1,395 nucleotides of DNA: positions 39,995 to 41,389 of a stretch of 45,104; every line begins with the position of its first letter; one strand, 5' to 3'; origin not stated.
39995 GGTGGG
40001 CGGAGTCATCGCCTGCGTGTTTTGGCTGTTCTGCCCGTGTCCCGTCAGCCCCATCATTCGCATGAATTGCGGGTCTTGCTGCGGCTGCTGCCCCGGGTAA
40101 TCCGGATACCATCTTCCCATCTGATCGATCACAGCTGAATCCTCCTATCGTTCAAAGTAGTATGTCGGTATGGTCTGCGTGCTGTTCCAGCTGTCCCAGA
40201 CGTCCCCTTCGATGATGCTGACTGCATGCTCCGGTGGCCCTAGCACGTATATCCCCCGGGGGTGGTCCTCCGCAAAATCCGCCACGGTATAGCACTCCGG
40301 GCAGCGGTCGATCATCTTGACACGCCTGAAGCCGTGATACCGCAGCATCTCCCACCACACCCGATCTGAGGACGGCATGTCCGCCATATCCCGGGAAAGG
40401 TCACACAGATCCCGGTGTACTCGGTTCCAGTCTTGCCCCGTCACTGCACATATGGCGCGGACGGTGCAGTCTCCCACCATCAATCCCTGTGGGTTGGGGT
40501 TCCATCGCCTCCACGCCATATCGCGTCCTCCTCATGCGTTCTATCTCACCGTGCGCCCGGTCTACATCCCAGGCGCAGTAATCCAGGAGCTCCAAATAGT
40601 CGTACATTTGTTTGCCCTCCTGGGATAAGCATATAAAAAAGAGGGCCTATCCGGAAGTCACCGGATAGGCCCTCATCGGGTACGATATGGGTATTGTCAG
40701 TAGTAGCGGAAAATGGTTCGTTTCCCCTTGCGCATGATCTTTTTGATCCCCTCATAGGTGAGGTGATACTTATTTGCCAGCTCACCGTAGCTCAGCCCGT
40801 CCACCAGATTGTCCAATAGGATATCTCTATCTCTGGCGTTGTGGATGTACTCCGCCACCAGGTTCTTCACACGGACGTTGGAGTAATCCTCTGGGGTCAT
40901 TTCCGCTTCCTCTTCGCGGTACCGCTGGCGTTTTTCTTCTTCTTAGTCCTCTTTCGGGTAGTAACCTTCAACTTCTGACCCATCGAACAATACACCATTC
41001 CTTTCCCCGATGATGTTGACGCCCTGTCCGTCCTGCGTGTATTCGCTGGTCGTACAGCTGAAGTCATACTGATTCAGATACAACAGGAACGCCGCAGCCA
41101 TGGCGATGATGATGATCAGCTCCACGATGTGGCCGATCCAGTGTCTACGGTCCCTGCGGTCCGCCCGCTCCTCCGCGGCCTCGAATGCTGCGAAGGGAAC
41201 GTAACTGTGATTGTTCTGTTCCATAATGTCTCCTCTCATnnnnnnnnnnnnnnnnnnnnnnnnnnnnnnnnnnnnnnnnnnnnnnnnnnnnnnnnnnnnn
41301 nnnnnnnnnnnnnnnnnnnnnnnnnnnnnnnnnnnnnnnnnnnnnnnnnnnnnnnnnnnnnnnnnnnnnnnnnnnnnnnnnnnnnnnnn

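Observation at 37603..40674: A terminator-insulated accessory cluster of Gly/Cys/Gln-rich proteins lies next to attP (candidate lysogenic-conversion system)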

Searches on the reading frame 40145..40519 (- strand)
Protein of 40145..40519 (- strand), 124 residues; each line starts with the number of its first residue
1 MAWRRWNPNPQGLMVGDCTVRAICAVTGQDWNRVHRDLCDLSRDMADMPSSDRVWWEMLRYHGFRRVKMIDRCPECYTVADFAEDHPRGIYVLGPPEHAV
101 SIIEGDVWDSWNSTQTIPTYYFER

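Call 7: search_protein_families(library=pfam, max_evalue=0.1, proteins=[window:40145-40519:-])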
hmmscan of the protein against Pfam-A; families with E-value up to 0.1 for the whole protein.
window:40145-40519:- (124 aa): 1 family
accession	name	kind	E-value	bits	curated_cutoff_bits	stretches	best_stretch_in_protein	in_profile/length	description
PF13542.12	HTH_Tnp_ISL3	-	0.011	15.6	27.4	0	14-36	23-45/51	Helix-turn-helix domain of transposase family ISL3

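Call 8: search_protein_families(library=phrogs, max_evalue=0.1, proteins=[window:40145-40519:-])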
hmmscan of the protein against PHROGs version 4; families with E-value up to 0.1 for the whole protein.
window:40145-40519:- (124 aa): 2 families
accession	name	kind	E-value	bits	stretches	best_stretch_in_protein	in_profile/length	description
phrog_3754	-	unknown function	1.5e-25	91.2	1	3-123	8-142/145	-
phrog_15863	-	unknown function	9.6e-05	22.8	1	1-116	1-112/312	-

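Call 18: search_protein_families(library=ncbifam, max_evalue=0.1, proteins=[window:40145-40519:-])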
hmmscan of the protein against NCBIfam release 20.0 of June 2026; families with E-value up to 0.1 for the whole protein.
window:40145-40519:- (124 aa): 0 families

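Call 19: search_protein_families(library=padloc, max_evalue=0.1, proteins=[window:40145-40519:-])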
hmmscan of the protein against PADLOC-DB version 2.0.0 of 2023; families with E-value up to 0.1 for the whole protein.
window:40145-40519:- (124 aa): 0 families

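Call 27: find_homologous_proteins(query=window:40145-40519:-, max_evalue=0.001)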
Query window:40145-40519:- (124 aa): 288 proteins with E <= 0.001 among 289 candidates; the best 120 are listed.
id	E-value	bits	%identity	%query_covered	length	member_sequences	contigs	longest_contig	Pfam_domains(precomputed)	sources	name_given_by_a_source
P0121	6.4e-82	290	95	100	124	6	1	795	-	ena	-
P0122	6.3e-72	258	82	100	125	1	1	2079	-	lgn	-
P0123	1.4e-69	250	82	100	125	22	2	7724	-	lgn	-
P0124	4.3e-69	249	81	100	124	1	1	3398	-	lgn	-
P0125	2.5e-68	246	81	100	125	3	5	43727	-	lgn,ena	-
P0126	2.2e-65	237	77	100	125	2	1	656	-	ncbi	-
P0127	2.6e-65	237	77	100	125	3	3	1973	-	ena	-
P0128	2.3e-64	233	78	98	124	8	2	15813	-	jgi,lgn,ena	jgi:hypothetical protein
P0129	3.5e-64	233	78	98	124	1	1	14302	-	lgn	-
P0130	5.1e-64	232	77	98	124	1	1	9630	-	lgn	-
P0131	8.8e-64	232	73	100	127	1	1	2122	-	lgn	-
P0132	9.9e-64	231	78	98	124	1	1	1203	-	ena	-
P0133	1.5e-63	231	77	98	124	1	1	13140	-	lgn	-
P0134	5.1e-63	229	77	98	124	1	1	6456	-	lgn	-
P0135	6.6e-63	229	74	97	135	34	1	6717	-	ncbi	-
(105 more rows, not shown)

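Call 35: search_solved_structures(query=A1, max_evalue=10, show_alignments=2)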
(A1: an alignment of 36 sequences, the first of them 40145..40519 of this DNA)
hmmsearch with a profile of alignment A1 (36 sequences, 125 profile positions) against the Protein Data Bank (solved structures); distinct sequences matched with E-value up to 10: 4.
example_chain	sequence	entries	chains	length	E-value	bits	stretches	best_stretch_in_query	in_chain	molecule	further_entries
9fqr_Qq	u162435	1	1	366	0.02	17.9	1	9-80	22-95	Zinc finger MYND-type containing 12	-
8j07_d4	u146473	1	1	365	0.15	15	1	9-73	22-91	Zinc finger MYND domain-containing protein 12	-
6xl5_G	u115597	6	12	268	0.35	13.9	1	73-112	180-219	MerR family transcriptional regulator EcmrR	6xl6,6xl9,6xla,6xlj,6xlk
9d2f_M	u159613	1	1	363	0.76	12.8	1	9-79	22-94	Zinc finger, MYND domain containing 12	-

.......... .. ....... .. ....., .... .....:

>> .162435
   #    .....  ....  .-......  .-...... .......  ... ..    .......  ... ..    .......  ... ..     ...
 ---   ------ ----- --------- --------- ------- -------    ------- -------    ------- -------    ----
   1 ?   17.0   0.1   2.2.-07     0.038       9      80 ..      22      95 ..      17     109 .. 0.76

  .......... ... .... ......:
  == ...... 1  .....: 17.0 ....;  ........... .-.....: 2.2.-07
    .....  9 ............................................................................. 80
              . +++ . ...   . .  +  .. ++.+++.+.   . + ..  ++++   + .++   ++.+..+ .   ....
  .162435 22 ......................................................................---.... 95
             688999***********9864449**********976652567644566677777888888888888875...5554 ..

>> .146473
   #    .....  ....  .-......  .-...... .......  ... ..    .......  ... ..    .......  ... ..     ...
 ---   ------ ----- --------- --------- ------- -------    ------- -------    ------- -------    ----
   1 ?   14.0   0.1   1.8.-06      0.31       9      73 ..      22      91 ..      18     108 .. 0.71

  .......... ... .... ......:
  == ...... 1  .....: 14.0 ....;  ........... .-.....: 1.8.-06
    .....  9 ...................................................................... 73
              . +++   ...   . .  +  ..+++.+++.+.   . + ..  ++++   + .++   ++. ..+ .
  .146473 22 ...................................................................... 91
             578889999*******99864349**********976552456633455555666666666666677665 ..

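Call 37: predict_structure(alignment_id=A1)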
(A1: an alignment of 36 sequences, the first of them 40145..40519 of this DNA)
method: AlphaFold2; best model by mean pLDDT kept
length: 124 residues; sequences in the alignment: 36
mean_pLDDT: 83.7   pTM: 0.78
mean pLDDT of the five models: 83.7, 81.1, 80.4, 79.2, 78.9
residues with pLDDT >= 90: 61; 70-90: 41; 50-70: 15; < 50: 7
segments of 3 or more residues with pLDDT < 50: 1-4
pLDDT, mean of each block of 10 residues (from residue 1): 48 69 93 91 87 92 90 77 94 87 88 85 95
secondary structure, 60 per line:
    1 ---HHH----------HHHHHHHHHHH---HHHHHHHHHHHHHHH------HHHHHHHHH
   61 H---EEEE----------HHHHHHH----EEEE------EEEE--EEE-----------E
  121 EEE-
elements in order: H17-27 H31-45 H52-61 E65-68 H79-85 E90-93 E100-103 E106-108 E120-123

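Call 39: fold_search(model_id=the predicted structure, library=pdb)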
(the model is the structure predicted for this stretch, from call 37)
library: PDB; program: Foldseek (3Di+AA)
matches with E <= 10: 325; with E <= 0.001: 0
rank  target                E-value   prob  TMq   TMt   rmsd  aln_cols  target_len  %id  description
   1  6pgv_A                3.1e-02  0.84  0.46  0.39   6.4       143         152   14  Human Josephin-2 in complex with ubiquitin (released 2019-10-23)
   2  6ii2_C                4.6e-01  0.06  0.22  0.09  10.2       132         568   17  Crystal structure of alpha-beta hydrolase (ABH) and Makes Caterpillars Floppy (MCF)-Like effectors of Vibrio vulnificu (released 2019-08-07)
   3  3ihp_B                4.6e-01  0.06  0.21  0.05  19.2       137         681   11  Covalent Ubiquitin-Usp5 Complex (released 2009-12-29)
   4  9io5_B                4.9e-01  0.06  0.19  0.06  22.4       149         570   10  Cryo-EM structure of G1-ATPase dimer from Mycoplasma mobile gliding machinery (released 2025-03-12)
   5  8adc_A                5.2e-01  0.18  0.41  0.29   8.4       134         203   13  Viral tegument-like DUBs (released 2023-02-15)
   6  4gx0_C                6.7e-01  0.07  0.23  0.08  15.0       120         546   12  Crystal structure of the GsuK L97D mutant (released 2012-12-26)
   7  9s8b_D                7.1e-01  0.10  0.24  0.31   4.9        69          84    9  Structure of glycogen phosphorylase - dimeric form - in complex with HPr from Escherichia coli (released 2026-04-08)
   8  9io5_I                8.1e-01  0.04  0.18  0.05  23.1       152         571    9  Cryo-EM structure of G1-ATPase dimer from Mycoplasma mobile gliding machinery (released 2025-03-12)
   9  9bwi_B                9.2e-01  0.14  0.19  0.20   3.5        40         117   22  Crystal structure of cellulose oxidative enzyme in acidic pH with glycerol (released 2024-12-11)
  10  4xwj_B                9.2e-01  0.11  0.25  0.32   5.0        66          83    9  Histidine-containing phosphocarrier protein (HPr) and antisigma factor Rsd complex (released 2015-10-21)
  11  6ii0_B                9.2e-01  0.10  0.29  0.15   9.8       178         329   10  Crystal structure of the Makes Caterpillars Floppy (MCF)-Like effector of Vibrio vulnificus MO6-24/O (released 2019-08-07)
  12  3ihp_A                1.0e+00  0.04  0.24  0.06  19.9       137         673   13  Covalent Ubiquitin-Usp5 Complex (released 2009-12-29)
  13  9io5_C                1.0e+00  0.04  0.21  0.06  32.9       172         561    9  Cryo-EM structure of G1-ATPase dimer from Mycoplasma mobile gliding machinery (released 2025-03-12)
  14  5flv_A                1.0e+00  0.02  0.15  0.10  18.9       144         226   10  Crystal structure of NKX2-5 and TBX5 bound to the Nppa promoter region (released 2016-02-10)
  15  9f8y_B                1.2e+00  0.10  0.22  0.23   9.7        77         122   19  Crystal structure of a designed three-motif Respiratory Syncytial Virus immunogen (released 2025-05-21)
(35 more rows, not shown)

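Call 44: search_dna_similar(query=window:40145-40519:-, collection=phages, mode=protein, max_rows=60, max_evalue=0.001)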
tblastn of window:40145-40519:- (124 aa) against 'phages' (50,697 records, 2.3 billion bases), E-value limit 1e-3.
Records with a match: 51; places in all: 51; records where one place covers at least 80% of the query: 50.
Best place of each record, by identity: <60% 51.
By first word of the organism name: Bacillus 23; Prevotella 15; Bacteriophage 7; Dulem 2; Geobacillus 2; Butyrivibrio 1; Alphaproteobacteria 1.
By host as written in the record: Prevotella sp. 15; Bacillus anthracis Sterne 10; - 8; Bacillus anthracis 5; Bacillus cereus 4; Geobacillus kaustophilus ATCC 8005 2; Bacillus cereus VKM B-370 2; Propithecus coquereli 1; and 4 more.
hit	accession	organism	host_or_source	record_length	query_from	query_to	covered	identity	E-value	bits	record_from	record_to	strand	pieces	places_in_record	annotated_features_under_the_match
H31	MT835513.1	Bacteriophage sp.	human fecal samples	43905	3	124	98%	47.5%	3e-33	127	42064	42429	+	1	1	record has no annotation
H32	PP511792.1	Dulem virus 33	Propithecus coquereli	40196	5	124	97%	47.5%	1e-31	122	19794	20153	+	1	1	hypothetical protein (x2)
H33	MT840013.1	Bacteriophage sp.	human fecal samples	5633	3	124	98%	44.4%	2e-26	107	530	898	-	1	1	record has no annotation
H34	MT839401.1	Bacteriophage sp.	human fecal samples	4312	3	124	98%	44.4%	3e-26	107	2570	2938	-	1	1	record has no annotation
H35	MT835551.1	Bacteriophage sp.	human fecal samples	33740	1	124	100%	42.7%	2e-27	110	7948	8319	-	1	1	record has no annotation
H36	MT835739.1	Bacteriophage sp.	human fecal samples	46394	3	124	98%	42.7%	2e-23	99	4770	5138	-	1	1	record has no annotation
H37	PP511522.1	Dulem virus 35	Varecia variegata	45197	6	124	96%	43.7%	3e-26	107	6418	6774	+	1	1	hypothetical protein (x2)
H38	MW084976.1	Bacillus phage Kirov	Bacillus cereus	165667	4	124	98%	42.6%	3e-23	99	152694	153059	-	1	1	putative peptidase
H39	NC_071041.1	Bacillus phage Kirov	Bacillus cereus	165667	4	124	98%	42.6%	3e-23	99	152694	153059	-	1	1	putative peptidase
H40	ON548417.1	Bacillus phage vB_BanS-Thrax1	Bacillus anthracis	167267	4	124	98%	41.8%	5e-22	95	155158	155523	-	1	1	hypothetical protein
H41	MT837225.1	Bacteriophage sp.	human fecal samples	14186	3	121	96%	40.3%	4e-26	107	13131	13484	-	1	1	record has no annotation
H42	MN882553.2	Butyrivibrio virus Ceridwen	Butyrivibrio fibrisolvens DSM 3071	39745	3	124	98%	38.5%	1e-26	108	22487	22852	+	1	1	hypothetical protein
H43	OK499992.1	Bacillus phage vB_BanS_Nate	Bacillus anthracis Sterne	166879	4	124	98%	34.4%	2e-17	82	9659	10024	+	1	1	hypothetical protein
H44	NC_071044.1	Bacillus phage vB_BanS_Nate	Bacillus anthracis Sterne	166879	4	124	98%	34.4%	2e-17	82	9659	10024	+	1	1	hypothetical protein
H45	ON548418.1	Bacillus phage vB_BanS-Thrax2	Bacillus anthracis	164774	4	113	89%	37.8%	1e-18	86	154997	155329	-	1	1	hypothetical protein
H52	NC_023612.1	Geobacillus phage GBK2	Geobacillus kaustophilus ATCC 8005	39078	4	124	98%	33.6%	3e-16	79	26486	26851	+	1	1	hypothetical protein (x2)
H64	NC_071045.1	Bacillus phage Izhevsk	Bacillus cereus VKM B-370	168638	4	113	89%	34.2%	2e-14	74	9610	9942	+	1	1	putative peptidase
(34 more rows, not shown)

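Call 45: get_annotated_region(hit=H52, flank=4000)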
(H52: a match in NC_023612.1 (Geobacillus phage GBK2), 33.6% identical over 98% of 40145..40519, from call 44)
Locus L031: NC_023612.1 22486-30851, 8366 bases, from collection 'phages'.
description: Geobacillus phage GBK2, complete genome.
organism: Geobacillus phage GBK2 (NCBI taxid 1458842)
taxonomy: Viruses; Duplodnaviria; Heunggongvirae; Uroviricota; Caudoviricetes
host: Geobacillus kaustophilus ATCC 8005; source: -; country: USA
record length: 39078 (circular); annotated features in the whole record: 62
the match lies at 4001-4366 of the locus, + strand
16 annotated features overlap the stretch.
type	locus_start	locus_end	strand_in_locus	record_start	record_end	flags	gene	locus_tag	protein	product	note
CDS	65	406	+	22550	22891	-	-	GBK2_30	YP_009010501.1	hypothetical protein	-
CDS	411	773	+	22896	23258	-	-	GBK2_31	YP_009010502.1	hypothetical protein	-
CDS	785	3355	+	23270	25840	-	-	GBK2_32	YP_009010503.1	hypothetical protein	-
CDS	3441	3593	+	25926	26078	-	-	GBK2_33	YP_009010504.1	hypothetical protein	-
CDS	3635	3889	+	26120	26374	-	-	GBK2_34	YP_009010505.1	hypothetical protein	-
CDS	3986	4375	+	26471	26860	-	-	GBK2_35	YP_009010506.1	hypothetical protein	-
CDS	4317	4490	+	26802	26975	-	-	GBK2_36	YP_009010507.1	hypothetical protein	-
CDS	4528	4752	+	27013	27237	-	-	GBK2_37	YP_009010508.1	hypothetical protein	-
CDS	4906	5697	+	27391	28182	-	-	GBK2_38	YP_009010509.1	RecE-like recombination exonuclease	-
CDS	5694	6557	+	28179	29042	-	-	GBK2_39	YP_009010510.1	RecT-like ssDNA annealing protein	-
CDS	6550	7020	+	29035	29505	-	-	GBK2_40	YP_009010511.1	single strand DNA binding protein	-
CDS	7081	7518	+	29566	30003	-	-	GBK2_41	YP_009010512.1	hypothetical protein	-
CDS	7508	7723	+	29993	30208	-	-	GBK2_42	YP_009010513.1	hypothetical protein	-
CDS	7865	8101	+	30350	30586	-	-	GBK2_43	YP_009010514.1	hypothetical protein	-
CDS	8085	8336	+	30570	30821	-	-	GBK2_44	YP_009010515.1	hypothetical protein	-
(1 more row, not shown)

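Call 46: get_annotated_region(hit=H64, flank=4000)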
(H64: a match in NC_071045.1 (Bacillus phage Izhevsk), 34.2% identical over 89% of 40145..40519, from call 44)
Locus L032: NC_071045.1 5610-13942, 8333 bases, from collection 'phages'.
description: Bacillus phage Izhevsk, complete genome.
organism: Bacillus phage Izhevsk (NCBI taxid 2724322)
taxonomy: Viruses; Duplodnaviria; Heunggongvirae; Uroviricota; Caudoviricetes; Joanripponvirinae; Tsamsavirus; Tsamsavirus izhevsk
host: Bacillus cereus VKM B-370; source: soil sample; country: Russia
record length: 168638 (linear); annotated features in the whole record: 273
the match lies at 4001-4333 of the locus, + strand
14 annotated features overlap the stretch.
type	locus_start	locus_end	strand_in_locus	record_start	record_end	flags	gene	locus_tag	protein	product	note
CDS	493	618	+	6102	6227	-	-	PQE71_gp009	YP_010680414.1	hypothetical protein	-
CDS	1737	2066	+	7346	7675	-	-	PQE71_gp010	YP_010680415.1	hypothetical protein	-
CDS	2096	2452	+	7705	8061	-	-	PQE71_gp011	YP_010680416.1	hypothetical protein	-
CDS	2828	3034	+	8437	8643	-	-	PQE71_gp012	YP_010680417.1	hypothetical protein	-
CDS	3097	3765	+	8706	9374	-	-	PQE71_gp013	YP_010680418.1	serine-threonine kinase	-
CDS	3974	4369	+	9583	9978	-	-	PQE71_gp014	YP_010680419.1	putative peptidase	-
CDS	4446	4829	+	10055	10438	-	-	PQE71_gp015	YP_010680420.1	putative signal peptide-containing lipoprotein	-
CDS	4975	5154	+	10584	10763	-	-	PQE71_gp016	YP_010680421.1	hypothetical protein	-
CDS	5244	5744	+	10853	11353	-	-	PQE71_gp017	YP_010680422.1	ocr-like anti-restriction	putative T7 Ocr-like protein, type I DNA restriction enzymes inhibitor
CDS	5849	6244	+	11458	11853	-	-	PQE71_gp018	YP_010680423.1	hypothetical protein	-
CDS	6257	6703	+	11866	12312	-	-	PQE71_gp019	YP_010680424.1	hypothetical protein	-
CDS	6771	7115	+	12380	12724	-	-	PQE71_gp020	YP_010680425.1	hypothetical protein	-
CDS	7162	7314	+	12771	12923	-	-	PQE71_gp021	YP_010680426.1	putative signal peptide-containing lipoprotein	-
CDS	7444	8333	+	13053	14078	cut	-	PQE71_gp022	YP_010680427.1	peptidase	-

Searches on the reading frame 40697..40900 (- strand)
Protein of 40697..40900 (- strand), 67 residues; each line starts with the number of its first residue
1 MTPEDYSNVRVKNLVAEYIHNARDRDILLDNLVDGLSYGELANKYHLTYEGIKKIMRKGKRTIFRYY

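Call 7: search_protein_families(library=pfam, max_evalue=0.1, proteins=[window:40697-40900:-])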
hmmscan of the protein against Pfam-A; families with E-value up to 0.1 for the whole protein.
window:40697-40900:- (67 aa): 3 families
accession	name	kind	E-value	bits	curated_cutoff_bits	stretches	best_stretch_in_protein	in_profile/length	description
PF04545.22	Sigma70_r4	-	0.0015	18.5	24.1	1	21-59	6-44/50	Sigma-70, region 4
PF08765.17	Mor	-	0.0079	16.6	24.9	1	22-62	60-98/107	Mor transcription activator family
PF04255.20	DUF433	-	0.073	13.3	23.6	0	27-55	23-52/56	Protein of unknown function (DUF433)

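Call 8: search_protein_families(library=phrogs, max_evalue=0.1, proteins=[window:40697-40900:-])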
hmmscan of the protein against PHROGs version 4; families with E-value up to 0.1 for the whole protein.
window:40697-40900:- (67 aa): 3 families
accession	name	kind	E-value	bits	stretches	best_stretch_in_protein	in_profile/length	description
phrog_532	-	transcription regulation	0.0021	19.1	1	22-62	80-120/132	late transcriptional activator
phrog_836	-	transcription regulation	0.019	16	1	18-61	80-122/133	late transcriptional activator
phrog_3276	-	unknown function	0.052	14.6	1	23-58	17-52/107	-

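Call 18: search_protein_families(library=ncbifam, max_evalue=0.1, proteins=[window:40697-40900:-])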
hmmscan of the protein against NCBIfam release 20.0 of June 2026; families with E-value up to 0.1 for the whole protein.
window:40697-40900:- (67 aa): 5 families
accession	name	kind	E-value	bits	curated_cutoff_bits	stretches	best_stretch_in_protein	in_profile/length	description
NF040785.1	CD3324_fam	subfamily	0.0014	18.7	65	1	21-56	48-82/82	CD3324 family protein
TIGR02937.1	sigma70-ECF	superfamily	0.003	17.2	42.9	1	21-63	119-161/165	sigma-70 family RNA polymerase sigma factor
NF005248.0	PRK06759.1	equivalog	0.028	14.1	133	1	9-58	98-145/156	RNA polymerase factor sigma-70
NF007218.0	PRK09639.1-2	equivalog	0.054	13.2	265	1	10-62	125-174/185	RNA polymerase sigma factor SigX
NF009177.0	PRK12525.1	subfamily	0.066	13.1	266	1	22-65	121-164/168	RNA polymerase sigma factor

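Call 19: search_protein_families(library=padloc, max_evalue=0.1, proteins=[window:40697-40900:-])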
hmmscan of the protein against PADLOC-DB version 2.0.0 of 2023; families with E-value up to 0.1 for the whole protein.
window:40697-40900:- (67 aa): 0 families

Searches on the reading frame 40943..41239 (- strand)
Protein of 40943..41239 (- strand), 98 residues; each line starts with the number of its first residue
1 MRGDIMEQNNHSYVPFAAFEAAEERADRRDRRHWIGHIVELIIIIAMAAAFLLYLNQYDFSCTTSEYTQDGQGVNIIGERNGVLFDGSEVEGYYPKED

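Call 18: search_protein_families(library=ncbifam, max_evalue=0.1, proteins=[window:40943-41239:-])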
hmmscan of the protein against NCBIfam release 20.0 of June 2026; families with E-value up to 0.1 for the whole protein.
window:40943-41239:- (98 aa): 0 families

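Call 19: search_protein_families(library=padloc, max_evalue=0.1, proteins=[window:40943-41239:-])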
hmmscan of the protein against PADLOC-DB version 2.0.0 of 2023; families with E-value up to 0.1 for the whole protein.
window:40943-41239:- (98 aa): 0 families

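Call 80: search_protein_families(library=pfam, alignment_id=A5, max_evalue=0.05)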
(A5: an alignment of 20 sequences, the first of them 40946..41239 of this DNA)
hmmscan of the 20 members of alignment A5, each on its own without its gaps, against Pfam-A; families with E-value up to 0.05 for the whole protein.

A. member 1, window:40946-41239:- (98 aa): 0 families

B. families by the number of members that match (of 20 scanned): 14 families
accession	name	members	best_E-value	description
PF09716.15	ETRAMP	1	0.0048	Malarial early transcribed membrane protein (ETRAMP)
PF03629.24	SASA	1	0.0078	Carbohydrate esterase, sialic acid-specific acetylesterase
PF12553.13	DUF3742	1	0.011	Protein of unknown function (DUF3742)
PF11027.13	DUF2615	1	0.011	Protein of unknown function (DUF2615)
PF09997.14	DUF2238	1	0.017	Predicted membrane protein (DUF2238)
PF14155.11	DUF4307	1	0.017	Domain of unknown function (DUF4307)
PF06749.17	DUF1218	1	0.021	Protein of unknown function (DUF1218)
PF05061.18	Pox_A11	1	0.025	Poxvirus A11 Protein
PF20826.3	PHD_5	1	0.028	PhD finger domain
PF02096.25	60KD_IMP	1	0.028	60Kd inner membrane protein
PF20082.4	DUF6476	1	0.029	Family of unknown function (DUF6476)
PF19389.4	DUF5964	1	0.031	Family of unknown function (DUF5964)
PF05984.18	Cytomega_UL20A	1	0.036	Cytomegalovirus UL20A protein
PF18935.5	DUF5683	1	0.039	Family of unknown function (DUF5683)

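Call 81: search_protein_families(library=phrogs, alignment_id=A5, max_evalue=0.01)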
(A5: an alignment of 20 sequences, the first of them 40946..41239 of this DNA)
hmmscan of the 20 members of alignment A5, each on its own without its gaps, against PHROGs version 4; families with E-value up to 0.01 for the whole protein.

A. member 1, window:40946-41239:- (98 aa): 0 families

B. families by the number of members that match (of 20 scanned): 1 family
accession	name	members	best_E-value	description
phrog_7987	-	1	0.002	-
